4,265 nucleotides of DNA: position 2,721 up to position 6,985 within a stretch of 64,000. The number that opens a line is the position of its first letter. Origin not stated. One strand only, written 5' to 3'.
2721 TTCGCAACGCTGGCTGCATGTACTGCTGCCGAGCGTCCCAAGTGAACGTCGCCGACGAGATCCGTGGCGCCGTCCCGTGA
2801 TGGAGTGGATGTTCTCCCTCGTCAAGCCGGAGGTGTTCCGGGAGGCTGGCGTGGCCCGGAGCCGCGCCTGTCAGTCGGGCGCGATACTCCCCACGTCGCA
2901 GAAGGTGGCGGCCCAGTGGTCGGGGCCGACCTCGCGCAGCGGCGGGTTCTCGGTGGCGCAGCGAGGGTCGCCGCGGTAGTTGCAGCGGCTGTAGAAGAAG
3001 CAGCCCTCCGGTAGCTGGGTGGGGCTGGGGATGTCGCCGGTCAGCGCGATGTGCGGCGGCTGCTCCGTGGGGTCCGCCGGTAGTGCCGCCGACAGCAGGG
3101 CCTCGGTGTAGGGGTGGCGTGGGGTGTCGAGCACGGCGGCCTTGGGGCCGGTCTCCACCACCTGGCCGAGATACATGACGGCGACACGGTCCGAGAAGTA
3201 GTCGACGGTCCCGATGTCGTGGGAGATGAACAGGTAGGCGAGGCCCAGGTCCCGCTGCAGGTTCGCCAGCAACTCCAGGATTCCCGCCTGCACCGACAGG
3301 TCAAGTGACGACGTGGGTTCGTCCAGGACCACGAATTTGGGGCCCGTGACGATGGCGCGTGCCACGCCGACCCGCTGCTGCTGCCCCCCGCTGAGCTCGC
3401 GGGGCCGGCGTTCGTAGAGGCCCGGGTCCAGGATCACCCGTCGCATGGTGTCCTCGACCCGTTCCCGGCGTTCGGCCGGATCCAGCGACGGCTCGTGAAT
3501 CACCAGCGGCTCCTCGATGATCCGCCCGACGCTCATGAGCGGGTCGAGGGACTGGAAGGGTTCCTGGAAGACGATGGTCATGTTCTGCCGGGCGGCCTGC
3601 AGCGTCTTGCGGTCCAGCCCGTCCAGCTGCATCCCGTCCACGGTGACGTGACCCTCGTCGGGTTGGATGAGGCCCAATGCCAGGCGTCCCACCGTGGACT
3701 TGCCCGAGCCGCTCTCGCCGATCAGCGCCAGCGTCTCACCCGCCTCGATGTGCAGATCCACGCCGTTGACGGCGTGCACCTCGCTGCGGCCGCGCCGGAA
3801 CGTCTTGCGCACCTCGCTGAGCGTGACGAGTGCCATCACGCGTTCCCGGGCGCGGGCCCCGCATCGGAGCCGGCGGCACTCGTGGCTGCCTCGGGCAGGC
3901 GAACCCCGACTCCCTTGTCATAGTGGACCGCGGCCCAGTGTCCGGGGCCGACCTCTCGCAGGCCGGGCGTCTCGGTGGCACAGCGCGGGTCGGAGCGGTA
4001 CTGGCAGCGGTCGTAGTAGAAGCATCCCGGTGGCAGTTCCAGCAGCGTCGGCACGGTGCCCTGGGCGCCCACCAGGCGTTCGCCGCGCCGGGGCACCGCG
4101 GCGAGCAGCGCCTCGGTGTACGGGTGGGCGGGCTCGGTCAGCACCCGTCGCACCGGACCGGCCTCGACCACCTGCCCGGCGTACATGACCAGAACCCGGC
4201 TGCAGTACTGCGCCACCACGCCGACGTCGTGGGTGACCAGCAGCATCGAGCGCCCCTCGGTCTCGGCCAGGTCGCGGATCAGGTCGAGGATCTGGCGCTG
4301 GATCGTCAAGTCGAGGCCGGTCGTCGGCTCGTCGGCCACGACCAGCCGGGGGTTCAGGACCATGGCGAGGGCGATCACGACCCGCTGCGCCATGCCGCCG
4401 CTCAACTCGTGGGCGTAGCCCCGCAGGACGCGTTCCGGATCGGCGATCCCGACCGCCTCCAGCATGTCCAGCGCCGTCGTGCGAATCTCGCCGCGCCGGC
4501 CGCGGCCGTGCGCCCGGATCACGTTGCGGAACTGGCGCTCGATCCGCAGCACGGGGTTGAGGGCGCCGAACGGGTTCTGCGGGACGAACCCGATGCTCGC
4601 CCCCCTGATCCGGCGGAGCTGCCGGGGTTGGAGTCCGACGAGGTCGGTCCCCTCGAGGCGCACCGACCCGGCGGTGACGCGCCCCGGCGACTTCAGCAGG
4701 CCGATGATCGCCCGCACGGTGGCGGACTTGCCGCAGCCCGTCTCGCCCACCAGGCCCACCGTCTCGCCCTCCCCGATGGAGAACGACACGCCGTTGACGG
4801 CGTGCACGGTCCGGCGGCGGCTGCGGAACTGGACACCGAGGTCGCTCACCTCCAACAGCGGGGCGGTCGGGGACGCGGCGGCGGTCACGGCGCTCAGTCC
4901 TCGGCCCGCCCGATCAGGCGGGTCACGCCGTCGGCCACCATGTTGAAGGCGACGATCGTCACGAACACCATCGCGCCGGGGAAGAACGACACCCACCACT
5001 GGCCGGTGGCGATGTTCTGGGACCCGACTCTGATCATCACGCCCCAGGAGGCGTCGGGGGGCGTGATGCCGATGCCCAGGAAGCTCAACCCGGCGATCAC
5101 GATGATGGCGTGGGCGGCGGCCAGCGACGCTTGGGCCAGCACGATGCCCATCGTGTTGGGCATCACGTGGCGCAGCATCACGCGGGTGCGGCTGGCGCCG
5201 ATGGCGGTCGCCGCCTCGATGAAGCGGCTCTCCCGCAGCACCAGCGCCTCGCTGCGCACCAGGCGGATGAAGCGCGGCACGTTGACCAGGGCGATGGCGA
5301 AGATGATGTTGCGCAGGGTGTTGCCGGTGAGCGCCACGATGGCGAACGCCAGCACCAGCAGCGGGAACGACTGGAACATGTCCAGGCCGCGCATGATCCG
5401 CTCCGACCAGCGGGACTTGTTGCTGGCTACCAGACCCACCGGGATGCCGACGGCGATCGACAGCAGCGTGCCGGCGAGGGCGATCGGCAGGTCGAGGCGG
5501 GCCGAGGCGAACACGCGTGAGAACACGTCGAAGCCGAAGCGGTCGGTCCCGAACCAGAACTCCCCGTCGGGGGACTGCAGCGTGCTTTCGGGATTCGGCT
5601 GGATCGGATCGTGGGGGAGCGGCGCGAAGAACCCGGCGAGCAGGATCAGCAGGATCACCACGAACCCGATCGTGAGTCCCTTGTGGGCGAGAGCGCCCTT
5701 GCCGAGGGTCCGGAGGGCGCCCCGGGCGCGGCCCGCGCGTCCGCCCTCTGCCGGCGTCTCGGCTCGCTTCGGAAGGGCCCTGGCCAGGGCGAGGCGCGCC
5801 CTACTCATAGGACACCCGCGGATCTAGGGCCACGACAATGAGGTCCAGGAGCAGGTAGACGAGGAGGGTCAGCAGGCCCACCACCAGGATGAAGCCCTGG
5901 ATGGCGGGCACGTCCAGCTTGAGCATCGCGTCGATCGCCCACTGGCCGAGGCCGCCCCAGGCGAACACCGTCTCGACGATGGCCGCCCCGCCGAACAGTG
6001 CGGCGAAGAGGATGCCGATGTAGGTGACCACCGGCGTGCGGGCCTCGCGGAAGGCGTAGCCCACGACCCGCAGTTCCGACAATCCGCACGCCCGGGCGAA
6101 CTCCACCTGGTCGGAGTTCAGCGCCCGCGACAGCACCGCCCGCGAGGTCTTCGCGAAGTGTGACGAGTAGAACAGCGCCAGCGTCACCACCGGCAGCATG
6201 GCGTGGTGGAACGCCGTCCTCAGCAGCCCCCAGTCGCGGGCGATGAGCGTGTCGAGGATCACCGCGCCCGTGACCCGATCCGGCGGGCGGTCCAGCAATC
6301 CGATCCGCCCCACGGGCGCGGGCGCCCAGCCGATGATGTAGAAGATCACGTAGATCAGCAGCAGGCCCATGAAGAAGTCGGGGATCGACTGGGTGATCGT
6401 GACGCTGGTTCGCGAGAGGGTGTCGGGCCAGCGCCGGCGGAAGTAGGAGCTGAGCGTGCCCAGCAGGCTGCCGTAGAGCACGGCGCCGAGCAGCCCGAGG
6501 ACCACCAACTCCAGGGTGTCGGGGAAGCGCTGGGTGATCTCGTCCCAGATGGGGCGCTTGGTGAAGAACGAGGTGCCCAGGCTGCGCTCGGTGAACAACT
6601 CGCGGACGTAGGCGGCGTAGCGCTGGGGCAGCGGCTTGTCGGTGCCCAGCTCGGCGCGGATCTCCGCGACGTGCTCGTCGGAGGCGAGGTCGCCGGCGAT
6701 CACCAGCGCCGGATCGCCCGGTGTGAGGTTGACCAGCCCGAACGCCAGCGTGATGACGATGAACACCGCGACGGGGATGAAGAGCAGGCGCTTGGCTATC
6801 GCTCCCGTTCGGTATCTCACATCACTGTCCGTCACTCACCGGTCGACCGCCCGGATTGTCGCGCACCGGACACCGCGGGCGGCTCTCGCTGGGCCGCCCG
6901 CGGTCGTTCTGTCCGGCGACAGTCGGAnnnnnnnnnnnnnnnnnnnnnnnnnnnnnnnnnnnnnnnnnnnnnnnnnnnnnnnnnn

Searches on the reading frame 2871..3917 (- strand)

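Call 72: search_protein_families(library=pfam, proteins=[window:2871-3917:-], max_evalue=0.00001)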
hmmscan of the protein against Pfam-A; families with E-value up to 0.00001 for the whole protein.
window:2871-3917:- (348 aa): 3 families
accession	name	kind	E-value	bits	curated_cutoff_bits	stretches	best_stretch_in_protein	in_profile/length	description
PF00005.33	ABC_tran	-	2.5e-31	109.5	25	1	51-203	2-137/137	ABC transporter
PF08352.17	oligo_HPY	-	2.3e-16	60.4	27.1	1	254-317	1-63/65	Oligopeptide/dipeptide transporter, C-terminal region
PF13304.12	AAA_21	-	8.6e-08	33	27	0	165-239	228-304/304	AAA domain, putative AbiEii toxin, Type IV TA system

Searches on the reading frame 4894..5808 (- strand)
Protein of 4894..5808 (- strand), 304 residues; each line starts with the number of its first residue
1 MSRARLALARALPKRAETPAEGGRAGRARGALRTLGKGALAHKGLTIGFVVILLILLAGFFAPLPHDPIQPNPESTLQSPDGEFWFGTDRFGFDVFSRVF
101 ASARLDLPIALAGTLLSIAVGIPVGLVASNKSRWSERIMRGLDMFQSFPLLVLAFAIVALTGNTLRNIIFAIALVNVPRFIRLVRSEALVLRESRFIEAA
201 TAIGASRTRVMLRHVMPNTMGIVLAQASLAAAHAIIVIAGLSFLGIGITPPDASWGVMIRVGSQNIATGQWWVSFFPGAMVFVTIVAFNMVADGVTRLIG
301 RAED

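Call 72: search_protein_families(library=pfam, proteins=[window:4894-5808:-], max_evalue=0.00001)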
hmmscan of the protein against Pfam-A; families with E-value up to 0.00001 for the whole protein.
window:4894-5808:- (304 aa): 1 family
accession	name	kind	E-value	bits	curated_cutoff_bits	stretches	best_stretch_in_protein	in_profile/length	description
PF00528.27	BPD_transp_1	-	1.8e-24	86.9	26.4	1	121-301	1-180/184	Binding-protein-dependent transport system inner membrane component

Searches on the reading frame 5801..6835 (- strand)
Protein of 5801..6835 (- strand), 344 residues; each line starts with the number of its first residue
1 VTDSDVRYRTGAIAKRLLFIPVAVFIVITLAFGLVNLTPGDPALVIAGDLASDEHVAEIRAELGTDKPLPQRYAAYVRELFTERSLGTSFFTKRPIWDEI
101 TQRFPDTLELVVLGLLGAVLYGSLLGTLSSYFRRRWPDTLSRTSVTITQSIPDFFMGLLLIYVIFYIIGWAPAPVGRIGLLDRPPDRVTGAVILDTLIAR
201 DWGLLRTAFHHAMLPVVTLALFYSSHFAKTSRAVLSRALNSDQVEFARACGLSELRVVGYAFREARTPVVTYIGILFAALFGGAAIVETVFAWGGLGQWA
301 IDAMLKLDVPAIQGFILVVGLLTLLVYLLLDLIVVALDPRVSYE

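Call 72: search_protein_families(library=pfam, proteins=[window:5801-6835:-], max_evalue=0.00001)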
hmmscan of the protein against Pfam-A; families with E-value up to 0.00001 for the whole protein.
window:5801-6835:- (344 aa): 2 families
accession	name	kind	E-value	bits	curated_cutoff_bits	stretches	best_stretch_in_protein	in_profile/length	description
PF00528.27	BPD_transp_1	-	3e-35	122.1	26.4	1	122-342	1-183/184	Binding-protein-dependent transport system inner membrane component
PF19300.4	BPD_transp_1_N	-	4.3e-15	56.3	23.8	1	14-110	6-113/114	Binding-prot-dependent transport system membrane comp, N-term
